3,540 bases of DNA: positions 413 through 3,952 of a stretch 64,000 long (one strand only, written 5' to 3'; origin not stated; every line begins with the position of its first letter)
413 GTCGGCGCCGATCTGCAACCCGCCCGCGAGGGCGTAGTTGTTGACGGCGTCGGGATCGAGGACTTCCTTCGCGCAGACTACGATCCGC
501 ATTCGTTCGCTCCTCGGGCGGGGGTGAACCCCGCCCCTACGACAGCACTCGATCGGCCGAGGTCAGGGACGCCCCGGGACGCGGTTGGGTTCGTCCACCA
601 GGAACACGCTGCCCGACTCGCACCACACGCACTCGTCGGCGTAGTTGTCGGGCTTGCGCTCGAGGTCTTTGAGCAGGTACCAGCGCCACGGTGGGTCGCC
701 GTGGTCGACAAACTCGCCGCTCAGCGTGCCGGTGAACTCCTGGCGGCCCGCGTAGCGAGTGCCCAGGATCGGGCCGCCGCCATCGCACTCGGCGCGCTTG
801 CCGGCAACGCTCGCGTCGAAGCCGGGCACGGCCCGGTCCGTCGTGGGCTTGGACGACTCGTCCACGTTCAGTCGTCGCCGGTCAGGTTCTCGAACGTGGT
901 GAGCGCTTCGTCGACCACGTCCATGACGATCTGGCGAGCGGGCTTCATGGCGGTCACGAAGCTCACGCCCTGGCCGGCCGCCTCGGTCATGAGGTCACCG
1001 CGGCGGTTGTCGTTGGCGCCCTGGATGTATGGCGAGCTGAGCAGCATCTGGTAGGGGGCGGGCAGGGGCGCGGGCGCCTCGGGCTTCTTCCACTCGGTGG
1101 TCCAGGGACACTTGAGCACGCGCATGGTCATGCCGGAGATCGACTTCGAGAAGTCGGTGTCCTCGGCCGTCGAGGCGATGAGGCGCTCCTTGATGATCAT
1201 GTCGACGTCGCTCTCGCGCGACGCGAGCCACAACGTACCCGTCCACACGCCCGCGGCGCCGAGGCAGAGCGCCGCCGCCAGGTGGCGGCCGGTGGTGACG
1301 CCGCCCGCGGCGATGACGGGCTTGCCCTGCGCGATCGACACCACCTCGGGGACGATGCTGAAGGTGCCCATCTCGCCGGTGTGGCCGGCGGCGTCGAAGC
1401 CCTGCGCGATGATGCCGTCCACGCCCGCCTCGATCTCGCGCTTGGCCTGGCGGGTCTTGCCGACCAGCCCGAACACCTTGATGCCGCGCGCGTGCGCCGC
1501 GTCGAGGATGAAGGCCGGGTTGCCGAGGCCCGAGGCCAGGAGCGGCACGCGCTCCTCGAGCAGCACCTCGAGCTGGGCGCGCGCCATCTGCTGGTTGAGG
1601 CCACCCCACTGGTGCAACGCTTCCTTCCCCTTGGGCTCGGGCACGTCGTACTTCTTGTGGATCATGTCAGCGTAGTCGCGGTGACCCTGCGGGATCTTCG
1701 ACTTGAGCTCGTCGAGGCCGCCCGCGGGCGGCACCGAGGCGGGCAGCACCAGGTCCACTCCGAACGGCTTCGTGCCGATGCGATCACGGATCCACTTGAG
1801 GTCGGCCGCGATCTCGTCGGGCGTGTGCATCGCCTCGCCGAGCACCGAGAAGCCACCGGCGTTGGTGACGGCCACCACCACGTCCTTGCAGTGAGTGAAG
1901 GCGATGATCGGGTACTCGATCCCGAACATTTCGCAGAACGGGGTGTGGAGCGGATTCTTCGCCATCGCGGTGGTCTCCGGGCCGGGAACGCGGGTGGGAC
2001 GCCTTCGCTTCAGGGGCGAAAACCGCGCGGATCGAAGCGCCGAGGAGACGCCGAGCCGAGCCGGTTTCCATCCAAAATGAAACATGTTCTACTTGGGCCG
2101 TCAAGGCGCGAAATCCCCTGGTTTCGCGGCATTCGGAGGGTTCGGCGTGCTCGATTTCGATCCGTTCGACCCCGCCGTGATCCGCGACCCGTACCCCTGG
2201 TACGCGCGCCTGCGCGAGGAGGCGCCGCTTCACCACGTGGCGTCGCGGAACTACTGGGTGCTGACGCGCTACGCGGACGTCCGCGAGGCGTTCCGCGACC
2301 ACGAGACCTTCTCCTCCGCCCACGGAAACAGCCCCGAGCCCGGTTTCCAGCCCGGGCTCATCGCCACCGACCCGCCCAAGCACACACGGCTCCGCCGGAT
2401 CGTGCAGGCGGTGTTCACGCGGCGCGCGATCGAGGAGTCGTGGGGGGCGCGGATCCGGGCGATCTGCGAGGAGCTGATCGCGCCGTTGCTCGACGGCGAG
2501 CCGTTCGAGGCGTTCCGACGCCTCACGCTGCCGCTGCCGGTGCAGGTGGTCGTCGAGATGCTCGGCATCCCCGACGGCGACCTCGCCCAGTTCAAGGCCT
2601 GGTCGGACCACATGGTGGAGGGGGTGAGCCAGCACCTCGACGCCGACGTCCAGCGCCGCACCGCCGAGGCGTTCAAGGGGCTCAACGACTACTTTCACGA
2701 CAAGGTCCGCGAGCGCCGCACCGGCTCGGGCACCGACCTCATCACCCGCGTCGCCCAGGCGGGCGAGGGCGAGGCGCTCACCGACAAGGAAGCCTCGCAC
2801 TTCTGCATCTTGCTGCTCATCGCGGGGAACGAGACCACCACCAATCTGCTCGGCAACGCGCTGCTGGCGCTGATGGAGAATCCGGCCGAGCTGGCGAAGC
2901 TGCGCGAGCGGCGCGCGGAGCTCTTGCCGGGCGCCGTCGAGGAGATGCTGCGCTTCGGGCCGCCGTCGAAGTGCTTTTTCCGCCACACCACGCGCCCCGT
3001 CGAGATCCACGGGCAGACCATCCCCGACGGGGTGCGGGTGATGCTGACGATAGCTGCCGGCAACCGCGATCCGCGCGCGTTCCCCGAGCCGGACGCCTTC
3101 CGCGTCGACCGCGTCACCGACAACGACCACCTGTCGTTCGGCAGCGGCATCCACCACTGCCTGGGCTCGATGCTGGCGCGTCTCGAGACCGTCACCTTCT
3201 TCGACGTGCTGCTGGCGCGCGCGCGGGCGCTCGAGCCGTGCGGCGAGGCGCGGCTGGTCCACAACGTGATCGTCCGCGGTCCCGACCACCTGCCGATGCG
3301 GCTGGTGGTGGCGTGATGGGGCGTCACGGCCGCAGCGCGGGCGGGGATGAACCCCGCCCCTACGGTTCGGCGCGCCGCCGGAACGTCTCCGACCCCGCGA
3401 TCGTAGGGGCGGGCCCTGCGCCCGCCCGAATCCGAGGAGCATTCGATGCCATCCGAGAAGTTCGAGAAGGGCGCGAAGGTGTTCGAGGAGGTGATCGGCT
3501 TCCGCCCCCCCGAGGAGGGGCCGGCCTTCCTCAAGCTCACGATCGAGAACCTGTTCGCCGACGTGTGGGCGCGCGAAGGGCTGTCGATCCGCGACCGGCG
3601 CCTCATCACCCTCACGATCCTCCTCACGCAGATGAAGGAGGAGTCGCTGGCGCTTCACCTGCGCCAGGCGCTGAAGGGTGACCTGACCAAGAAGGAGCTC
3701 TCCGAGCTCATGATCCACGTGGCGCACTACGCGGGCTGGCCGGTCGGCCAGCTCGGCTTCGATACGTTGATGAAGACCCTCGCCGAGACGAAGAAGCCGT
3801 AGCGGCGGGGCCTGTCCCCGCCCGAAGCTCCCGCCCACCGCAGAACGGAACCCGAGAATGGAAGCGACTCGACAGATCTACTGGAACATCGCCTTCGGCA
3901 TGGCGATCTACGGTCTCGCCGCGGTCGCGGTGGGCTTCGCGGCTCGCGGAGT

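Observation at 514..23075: A family of GTAG-anchored GC-rich palindromes (REP/REPIN-like) populates the intergenic gaps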

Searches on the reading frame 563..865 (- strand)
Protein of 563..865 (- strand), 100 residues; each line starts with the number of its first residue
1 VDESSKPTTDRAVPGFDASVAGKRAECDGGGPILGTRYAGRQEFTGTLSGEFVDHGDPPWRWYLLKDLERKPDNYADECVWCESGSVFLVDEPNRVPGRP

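Call 29: search_protein_families(library=pfam, proteins=[window:563-865:-], max_evalue=0.001)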
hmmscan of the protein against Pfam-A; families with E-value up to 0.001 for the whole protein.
window:563-865:- (100 aa): 0 families

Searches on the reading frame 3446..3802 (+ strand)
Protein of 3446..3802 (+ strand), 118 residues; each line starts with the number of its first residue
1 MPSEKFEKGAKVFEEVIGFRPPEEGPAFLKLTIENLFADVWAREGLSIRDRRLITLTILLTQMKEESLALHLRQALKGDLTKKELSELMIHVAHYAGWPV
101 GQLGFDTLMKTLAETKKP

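Call 11: find_encoding_contigs(protein=window:3446-3802:+, flank=10000, max_places=6)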
Protein window:3446-3802:+ (118 aa): 7 contigs read that carry it; 6 places shown.
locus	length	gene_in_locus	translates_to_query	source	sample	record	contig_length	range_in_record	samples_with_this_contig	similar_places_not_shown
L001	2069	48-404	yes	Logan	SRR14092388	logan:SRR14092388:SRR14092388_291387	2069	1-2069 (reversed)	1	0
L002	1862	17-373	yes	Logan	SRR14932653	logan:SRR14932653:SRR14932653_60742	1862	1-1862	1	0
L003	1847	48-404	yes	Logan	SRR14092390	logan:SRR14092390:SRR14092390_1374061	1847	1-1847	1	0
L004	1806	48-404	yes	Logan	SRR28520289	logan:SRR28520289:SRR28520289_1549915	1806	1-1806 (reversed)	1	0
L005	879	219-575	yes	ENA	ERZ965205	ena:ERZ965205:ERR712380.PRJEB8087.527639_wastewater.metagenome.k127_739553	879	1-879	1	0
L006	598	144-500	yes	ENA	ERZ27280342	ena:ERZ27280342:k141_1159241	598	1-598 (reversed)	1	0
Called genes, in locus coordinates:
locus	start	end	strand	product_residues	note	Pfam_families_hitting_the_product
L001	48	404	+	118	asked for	PF02627:CMD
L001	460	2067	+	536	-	?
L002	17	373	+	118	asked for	PF02627:CMD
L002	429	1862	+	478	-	?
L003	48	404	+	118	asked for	PF02627:CMD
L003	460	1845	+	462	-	?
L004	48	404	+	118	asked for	PF02627:CMD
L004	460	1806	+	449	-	?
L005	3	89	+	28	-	?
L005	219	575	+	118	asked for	PF02627:CMD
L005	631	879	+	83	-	?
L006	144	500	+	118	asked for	PF02627:CMD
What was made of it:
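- Tried and rejected: The CMD protein returned only contigs of 2 kb or less (call 11).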

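Call 50: find_homologous_proteins(query=window:3446-3802:+, max_evalue=1e-20)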
Query window:3446-3802:+ (118 aa): 79 proteins with E <= 1e-20 among 90 candidates.
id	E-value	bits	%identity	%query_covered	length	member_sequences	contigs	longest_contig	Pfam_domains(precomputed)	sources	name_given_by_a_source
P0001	8.0e-70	250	99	100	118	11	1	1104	PF02627.26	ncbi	-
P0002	5.8e-67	241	95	99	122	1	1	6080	PF02627.26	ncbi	-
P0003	2.4e-66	239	94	99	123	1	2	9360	PF02627.26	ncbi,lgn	-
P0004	3.1e-62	226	89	99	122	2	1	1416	PF02627.26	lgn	-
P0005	6.4e-62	225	89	99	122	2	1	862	PF02627.26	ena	-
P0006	1.9e-60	220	85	98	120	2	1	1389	PF02627.26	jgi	jgi:4-carboxymuconolactone decarboxylase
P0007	2.2e-55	204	81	97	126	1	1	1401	PF02627.26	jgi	jgi:4-carboxymuconolactone decarboxylase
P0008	1.2e-50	188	75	97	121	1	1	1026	PF02627.26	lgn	-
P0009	2.6e-50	187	77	93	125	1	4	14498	PF02627.26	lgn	-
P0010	1.4e-49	185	74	97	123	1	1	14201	PF02627.26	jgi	jgi:4-carboxymuconolactone decarboxylase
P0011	2.2e-48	181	73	97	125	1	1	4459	PF02627.26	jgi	jgi:4-carboxymuconolactone decarboxylase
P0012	5.1e-48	180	73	97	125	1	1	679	PF02627.26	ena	-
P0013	5.3e-48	180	72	97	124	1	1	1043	PF02627.26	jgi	jgi:4-carboxymuconolactone decarboxylase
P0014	5.6e-48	180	73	93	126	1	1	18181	PF02627.26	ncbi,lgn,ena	-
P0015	2.8e-47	178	72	97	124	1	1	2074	PF02627.26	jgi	jgi:4-carboxymuconolactone decarboxylase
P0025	6.2e-45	170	69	99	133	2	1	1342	PF02627.26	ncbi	-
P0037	2.4e-42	162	65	95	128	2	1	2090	PF02627.26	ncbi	-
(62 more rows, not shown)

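Call 51: find_encoding_contigs(protein=P0003, flank=10000, max_places=4)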
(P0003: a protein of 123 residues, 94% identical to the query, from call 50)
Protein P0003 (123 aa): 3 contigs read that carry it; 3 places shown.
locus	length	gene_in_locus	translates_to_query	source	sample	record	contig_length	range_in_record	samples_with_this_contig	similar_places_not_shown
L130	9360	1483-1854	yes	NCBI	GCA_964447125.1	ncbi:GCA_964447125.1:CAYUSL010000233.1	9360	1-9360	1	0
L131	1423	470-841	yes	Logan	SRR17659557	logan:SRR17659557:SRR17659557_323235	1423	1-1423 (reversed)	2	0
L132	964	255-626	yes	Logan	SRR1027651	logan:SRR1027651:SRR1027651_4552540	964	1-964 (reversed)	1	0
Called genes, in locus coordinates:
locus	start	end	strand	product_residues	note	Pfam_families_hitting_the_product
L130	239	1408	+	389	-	PF00067:p450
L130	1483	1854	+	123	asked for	PF02627:CMD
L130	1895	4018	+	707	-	PF02665:Nitrate_red_gam (faint), PF12838:Fer4_7 (faint), PF13534:Fer4_17 (faint), PF12797:Fer4_2 (weak), PF13183:Fer4_8 (weak), PF13237:Fer4_10 (weak), PF13187:Fer4_9, PF02754:CCG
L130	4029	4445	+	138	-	PF13577:SnoaL_4, PF14534:DUF4440, PF12680:SnoaL_2 (weak)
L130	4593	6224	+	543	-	-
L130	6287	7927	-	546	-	-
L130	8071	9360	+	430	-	?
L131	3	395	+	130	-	?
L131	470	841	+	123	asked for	PF02627:CMD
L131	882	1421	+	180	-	?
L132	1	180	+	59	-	?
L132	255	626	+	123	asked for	PF02627:CMD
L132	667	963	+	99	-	?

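Call 52: find_encoding_contigs(protein=P0002, flank=10000, max_places=4)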
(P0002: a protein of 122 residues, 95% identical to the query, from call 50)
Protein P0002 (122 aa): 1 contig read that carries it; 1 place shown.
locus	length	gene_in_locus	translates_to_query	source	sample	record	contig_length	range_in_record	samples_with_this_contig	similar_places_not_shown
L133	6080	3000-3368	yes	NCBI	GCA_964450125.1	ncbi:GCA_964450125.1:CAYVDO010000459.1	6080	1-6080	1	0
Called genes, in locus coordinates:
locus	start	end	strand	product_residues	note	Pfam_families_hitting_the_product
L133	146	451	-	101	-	-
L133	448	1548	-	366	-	PF03060:NMO, PF01070:FMN_dh (weak)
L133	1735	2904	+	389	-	PF00067:p450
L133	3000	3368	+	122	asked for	PF02627:CMD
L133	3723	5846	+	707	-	PF02665:Nitrate_red_gam (weak), PF12838:Fer4_7 (faint), PF13534:Fer4_17 (faint), PF12797:Fer4_2 (weak), PF13183:Fer4_8 (weak), PF13237:Fer4_10 (weak), PF13187:Fer4_9, PF02754:CCG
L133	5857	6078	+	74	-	?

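Call 53: find_encoding_contigs(protein=P0014, flank=10000, max_places=4)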
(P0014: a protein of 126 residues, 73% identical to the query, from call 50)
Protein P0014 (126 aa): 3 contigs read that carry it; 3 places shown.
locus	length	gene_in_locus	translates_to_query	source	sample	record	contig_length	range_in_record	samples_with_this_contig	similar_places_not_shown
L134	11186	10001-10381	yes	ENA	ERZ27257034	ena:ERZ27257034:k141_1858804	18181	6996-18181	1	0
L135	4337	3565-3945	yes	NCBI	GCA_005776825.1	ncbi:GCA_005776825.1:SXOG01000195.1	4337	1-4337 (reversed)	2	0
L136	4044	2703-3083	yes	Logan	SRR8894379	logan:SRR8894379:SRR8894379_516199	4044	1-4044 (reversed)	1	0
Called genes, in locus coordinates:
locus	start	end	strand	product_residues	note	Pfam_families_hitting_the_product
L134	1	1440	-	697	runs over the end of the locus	PF22745:Nlig-Ia, PF01653:DNA_ligase_aden, PF03120:OB_DNA_ligase, PF14520:HHH_5 (weak), PF00533:BRCT (weak)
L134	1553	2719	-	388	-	PF17996:CE2_N, PF00657:Lipase_GDSL, PF13472:Lipase_GDSL_2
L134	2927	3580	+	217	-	PF00072:Response_reg, PF00486:Trans_reg_C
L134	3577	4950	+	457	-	PF00672:HAMP, PF00512:HisKA, PF02518:HATPase_c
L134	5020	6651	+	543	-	PF00005:ABC_tran, PF02463:SMC_N (faint), PF13191:AAA_16 (faint), PF13476:AAA_23 (faint), PF13555:AAA_29 (faint), PF13304:AAA_21 (faint), PF12848:ABC_tran_Xtn, PF00005:ABC_tran, +1 more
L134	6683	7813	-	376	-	-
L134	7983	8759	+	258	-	PF07661:MORN_2 (faint)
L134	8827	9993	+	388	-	PF00067:p450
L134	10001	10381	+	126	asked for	PF02627:CMD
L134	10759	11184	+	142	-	?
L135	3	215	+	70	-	?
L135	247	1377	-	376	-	-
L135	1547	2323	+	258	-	PF07661:MORN_2 (faint)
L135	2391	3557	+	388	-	PF00067:p450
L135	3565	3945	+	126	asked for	PF02627:CMD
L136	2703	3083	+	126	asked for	PF02627:CMD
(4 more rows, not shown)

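Call 63: list_cluster_members(proteins=[P0001, P0002, P0003, P0014, P0025, P0037])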
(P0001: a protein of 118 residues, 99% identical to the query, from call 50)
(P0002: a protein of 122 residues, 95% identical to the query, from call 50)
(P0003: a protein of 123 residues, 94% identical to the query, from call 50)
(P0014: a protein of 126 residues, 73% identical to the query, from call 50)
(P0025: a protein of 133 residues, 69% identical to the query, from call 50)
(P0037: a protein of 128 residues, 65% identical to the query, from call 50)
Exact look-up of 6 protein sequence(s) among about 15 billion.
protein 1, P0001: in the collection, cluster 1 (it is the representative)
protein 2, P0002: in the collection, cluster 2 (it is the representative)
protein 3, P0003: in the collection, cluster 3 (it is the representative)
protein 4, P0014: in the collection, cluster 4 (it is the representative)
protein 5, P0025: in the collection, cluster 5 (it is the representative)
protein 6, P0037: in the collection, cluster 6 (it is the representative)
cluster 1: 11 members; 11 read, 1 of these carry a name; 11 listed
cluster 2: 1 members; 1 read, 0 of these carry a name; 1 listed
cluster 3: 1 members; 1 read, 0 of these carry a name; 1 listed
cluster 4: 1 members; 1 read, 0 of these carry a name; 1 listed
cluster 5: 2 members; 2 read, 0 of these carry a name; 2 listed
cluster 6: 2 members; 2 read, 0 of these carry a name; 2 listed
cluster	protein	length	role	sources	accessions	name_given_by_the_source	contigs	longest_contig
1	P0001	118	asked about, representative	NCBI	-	-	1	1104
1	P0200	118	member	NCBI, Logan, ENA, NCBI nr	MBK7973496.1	MAG: carboxymuconolactone decarboxylase family protein [Deltaproteobacteria bacterium] | carboxymuconolactone decarboxylase family protein [Deltaproteobacteria bacterium]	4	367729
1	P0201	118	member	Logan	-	-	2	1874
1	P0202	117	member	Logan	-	-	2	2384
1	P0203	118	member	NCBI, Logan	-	-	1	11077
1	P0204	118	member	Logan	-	-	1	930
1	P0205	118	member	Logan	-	-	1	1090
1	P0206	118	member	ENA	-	-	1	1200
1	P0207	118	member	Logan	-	-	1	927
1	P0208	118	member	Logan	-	-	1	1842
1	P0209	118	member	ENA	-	-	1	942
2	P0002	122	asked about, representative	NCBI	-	-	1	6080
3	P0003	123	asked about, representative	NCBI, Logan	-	-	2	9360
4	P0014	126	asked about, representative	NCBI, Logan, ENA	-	-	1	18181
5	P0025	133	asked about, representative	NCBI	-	-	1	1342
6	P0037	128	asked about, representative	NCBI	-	-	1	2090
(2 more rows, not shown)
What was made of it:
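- Closest known: GTAG-tagged REP superfamily. Different: The host is an uncultured MAG labelled 'Deltaproteobacteria bacterium' with 71% G+C (call 63).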

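Call 65: find_encoding_contigs(protein=P0200, flank=10000, max_places=4)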
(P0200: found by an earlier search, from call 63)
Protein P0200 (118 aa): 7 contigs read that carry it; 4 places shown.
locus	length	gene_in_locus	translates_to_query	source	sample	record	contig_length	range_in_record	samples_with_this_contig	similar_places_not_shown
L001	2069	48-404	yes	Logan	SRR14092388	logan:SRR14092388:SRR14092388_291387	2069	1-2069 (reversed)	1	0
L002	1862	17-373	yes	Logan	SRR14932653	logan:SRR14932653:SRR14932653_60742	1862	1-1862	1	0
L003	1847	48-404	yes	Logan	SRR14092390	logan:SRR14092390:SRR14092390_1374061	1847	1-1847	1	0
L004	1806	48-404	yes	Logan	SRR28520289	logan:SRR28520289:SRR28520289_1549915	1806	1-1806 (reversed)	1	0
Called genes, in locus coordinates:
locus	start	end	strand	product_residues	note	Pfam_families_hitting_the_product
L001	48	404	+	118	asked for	PF02627:CMD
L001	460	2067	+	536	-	?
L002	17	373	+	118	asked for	PF02627:CMD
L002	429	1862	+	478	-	?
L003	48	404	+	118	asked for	PF02627:CMD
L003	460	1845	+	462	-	?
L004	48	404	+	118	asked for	PF02627:CMD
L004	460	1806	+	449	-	?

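Call 73: find_encoding_contigs(protein=P0203, flank=10000, max_places=4)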
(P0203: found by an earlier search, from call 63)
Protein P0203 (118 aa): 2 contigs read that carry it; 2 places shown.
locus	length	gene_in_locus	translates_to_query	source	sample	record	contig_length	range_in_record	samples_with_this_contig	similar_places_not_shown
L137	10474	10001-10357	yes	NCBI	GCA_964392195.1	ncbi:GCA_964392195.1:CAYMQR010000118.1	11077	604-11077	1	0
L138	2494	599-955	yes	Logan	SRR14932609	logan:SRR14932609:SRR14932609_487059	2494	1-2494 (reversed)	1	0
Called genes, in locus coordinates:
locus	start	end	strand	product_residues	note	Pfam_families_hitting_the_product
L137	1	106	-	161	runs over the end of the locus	-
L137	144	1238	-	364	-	PF10994:DUF2817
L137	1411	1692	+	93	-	PF05015:HigB-like_toxin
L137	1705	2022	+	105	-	PF01381:HTH_3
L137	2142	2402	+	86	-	-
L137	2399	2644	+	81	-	PF01850:PIN (weak)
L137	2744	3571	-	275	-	PF00378:ECH_1, PF16113:ECH_2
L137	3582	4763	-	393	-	PF00108:Thiolase_N, PF08545:ACP_syn_III (faint), PF22691:Thiolase_C_1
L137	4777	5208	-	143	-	PF12172:zf-ChsH2, PF01796:OB_ChsH2_C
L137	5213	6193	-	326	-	PF01012:ETF, PF00766:ETF_alpha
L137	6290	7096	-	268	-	PF01012:ETF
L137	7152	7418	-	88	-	-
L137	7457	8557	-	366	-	PF03060:NMO, PF01070:FMN_dh (weak)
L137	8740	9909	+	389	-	PF00067:p450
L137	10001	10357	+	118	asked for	PF02627:CMD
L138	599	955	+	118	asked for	PF02627:CMD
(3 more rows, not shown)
